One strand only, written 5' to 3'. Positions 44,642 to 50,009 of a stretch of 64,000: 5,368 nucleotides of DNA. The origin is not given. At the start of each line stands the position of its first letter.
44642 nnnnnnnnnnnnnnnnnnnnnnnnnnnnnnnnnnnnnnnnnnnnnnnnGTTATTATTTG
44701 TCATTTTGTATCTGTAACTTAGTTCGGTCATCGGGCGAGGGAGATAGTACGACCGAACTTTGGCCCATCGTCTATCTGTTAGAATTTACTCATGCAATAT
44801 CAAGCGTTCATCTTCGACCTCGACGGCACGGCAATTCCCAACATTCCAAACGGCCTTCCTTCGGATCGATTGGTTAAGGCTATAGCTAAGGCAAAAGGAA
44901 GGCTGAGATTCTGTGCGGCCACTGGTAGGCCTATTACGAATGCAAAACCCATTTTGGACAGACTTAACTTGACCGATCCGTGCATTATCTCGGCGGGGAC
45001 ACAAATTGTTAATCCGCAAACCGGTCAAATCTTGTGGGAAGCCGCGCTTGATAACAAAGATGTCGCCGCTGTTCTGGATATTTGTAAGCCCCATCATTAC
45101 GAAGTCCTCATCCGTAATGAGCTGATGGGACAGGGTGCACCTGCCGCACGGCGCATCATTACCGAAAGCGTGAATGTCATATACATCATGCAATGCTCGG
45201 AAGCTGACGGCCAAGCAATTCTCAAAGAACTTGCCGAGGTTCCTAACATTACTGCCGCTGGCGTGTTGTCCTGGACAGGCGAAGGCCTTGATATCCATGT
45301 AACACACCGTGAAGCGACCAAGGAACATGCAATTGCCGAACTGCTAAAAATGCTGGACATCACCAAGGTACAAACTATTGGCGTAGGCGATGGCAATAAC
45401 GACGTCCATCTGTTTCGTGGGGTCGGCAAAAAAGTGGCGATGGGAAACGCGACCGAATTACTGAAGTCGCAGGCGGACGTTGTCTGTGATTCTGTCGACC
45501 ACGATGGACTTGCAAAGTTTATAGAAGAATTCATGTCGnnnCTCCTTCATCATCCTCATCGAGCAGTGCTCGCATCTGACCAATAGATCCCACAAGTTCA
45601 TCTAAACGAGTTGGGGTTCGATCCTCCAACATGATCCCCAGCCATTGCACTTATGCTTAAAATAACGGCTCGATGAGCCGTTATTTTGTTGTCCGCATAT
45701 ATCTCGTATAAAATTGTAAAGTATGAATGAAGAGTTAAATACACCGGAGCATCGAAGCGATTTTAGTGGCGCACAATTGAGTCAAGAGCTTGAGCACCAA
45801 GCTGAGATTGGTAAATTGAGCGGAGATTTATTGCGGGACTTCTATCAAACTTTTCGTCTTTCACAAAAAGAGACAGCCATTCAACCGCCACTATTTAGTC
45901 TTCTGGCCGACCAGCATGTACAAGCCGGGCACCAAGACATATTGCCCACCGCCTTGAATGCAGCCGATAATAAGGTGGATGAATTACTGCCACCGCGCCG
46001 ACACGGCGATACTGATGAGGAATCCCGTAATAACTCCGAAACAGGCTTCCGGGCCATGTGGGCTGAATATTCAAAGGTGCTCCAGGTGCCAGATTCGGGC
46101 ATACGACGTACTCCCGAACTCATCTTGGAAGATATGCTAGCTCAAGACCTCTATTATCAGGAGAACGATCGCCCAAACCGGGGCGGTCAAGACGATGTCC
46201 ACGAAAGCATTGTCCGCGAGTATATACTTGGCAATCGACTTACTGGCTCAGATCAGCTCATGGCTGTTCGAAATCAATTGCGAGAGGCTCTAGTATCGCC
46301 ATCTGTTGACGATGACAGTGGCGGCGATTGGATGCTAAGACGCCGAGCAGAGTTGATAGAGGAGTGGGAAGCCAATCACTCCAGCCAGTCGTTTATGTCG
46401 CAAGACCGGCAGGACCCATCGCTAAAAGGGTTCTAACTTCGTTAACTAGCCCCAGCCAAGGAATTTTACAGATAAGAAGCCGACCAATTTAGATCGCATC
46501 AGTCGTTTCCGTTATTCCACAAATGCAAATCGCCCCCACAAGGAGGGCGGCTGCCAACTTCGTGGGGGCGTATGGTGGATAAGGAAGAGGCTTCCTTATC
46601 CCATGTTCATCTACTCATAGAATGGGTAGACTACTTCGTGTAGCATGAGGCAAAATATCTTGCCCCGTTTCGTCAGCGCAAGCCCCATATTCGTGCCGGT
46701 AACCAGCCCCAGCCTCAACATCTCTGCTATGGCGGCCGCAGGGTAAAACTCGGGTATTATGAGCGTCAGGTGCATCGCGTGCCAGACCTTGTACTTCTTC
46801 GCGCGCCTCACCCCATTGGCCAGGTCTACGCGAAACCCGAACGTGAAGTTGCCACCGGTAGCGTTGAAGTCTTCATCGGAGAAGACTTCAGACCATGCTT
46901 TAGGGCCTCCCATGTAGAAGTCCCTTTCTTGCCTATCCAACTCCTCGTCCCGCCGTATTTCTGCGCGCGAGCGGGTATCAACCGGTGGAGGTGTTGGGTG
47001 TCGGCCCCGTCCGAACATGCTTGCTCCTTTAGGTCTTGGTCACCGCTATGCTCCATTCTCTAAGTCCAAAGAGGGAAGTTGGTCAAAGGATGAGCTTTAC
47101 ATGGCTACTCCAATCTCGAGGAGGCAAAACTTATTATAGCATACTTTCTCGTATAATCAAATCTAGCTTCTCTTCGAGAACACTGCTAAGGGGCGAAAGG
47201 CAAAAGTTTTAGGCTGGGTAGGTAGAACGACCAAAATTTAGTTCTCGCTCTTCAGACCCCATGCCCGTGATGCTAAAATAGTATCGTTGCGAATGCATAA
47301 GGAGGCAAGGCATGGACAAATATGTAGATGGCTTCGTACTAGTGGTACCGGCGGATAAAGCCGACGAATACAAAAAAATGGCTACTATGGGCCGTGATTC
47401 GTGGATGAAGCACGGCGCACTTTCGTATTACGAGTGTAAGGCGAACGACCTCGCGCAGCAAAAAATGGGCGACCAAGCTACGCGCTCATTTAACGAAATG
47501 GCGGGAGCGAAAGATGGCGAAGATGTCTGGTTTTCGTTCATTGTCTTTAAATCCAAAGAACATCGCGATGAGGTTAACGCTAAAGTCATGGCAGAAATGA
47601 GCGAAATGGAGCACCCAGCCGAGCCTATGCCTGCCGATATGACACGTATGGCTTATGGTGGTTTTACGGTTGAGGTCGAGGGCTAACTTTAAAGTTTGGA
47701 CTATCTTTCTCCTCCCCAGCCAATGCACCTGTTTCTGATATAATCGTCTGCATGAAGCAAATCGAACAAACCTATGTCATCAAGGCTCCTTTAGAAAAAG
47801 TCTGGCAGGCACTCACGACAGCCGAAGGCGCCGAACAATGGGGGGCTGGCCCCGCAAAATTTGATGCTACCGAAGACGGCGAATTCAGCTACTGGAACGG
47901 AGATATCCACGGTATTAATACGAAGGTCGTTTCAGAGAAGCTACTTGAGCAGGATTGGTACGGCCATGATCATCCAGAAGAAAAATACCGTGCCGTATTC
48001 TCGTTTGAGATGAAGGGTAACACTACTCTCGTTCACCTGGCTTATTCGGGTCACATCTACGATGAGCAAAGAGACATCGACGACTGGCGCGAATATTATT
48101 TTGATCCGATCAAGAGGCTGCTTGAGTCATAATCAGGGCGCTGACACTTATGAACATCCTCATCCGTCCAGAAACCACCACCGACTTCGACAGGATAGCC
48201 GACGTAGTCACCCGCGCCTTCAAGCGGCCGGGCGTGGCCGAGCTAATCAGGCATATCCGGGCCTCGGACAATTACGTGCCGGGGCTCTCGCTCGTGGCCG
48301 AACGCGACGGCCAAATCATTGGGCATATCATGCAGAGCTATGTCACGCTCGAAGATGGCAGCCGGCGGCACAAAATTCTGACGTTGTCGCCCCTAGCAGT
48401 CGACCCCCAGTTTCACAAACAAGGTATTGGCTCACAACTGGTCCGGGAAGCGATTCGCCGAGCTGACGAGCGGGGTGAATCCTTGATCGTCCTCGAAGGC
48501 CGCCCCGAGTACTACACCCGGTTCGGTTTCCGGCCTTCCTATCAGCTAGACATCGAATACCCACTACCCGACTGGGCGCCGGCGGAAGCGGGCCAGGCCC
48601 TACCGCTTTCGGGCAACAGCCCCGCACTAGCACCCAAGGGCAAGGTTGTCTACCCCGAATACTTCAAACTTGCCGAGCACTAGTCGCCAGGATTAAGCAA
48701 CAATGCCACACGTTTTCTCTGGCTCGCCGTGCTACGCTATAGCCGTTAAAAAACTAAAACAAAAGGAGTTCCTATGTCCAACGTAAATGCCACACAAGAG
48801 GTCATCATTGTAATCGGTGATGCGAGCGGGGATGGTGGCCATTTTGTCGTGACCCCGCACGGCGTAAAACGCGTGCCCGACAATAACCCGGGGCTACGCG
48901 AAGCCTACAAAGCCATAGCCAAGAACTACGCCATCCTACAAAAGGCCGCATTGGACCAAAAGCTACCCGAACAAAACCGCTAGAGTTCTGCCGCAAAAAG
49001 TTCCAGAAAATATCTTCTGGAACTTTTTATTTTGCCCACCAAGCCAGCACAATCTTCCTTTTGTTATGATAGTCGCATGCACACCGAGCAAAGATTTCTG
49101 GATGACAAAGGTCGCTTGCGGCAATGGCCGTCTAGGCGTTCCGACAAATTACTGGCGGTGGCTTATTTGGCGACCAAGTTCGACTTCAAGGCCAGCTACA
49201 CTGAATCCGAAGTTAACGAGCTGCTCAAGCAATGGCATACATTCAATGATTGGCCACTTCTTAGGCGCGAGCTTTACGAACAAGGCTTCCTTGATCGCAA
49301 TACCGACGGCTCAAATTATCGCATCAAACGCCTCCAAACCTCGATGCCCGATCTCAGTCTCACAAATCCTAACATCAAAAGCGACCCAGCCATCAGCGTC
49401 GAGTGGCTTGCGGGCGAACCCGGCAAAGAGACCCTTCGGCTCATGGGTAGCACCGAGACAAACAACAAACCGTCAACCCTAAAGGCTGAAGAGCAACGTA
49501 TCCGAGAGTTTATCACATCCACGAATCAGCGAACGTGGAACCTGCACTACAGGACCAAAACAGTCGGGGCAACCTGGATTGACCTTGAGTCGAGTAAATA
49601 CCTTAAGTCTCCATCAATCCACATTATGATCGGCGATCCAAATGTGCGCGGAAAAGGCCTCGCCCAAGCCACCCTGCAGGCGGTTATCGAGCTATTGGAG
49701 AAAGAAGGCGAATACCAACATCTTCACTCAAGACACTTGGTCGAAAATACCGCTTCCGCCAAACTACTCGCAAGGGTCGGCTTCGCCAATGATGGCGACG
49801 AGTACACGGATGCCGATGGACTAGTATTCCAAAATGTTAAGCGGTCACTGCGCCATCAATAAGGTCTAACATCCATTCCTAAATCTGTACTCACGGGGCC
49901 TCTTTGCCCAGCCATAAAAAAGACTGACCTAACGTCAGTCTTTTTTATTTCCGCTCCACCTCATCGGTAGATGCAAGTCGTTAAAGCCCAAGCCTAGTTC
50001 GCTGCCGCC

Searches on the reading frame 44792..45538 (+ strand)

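Call 77: search_protein_families(library=pfam, proteins=[window:44792-45538:+], max_evalue=0.0001)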
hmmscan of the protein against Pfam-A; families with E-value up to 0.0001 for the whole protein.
window:44792-45538:+ (249 aa): 2 families
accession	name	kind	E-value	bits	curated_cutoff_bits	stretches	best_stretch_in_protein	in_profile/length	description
PF08282.18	Hydrolase_3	-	3.9e-38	132.1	20.9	2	137-244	151-255/255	haloacid dehalogenase-like hydrolase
PF05116.19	S6PP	-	2.8e-12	47.2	20.3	1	151-224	143-214/247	Sucrose-6F-phosphate phosphohydrolase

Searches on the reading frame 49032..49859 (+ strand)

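Call 77: search_protein_families(library=pfam, proteins=[window:49032-49859:+], max_evalue=0.0001)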
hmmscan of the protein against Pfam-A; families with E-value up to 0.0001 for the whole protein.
window:49032-49859:+ (276 aa): 4 families
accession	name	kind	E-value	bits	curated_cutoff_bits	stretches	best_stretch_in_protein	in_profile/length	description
PF09860.14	DUF2087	-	6.3e-23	81.2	22.4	1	28-97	1-68/69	Uncharacterized protein conserved in bacteria (DUF2087)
PF13302.13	Acetyltransf_3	-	1.2e-10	42.7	25.4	1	145-251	29-137/138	Acetyltransferase (GNAT) domain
PF00583.31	Acetyltransf_1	-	2.7e-05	24.9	20.7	1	166-251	33-116/116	Acetyltransferase (GNAT) family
PF13523.12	Acetyltransf_8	-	5.1e-05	23.4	27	1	195-254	81-140/145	Acetyltransferase (GNAT) domain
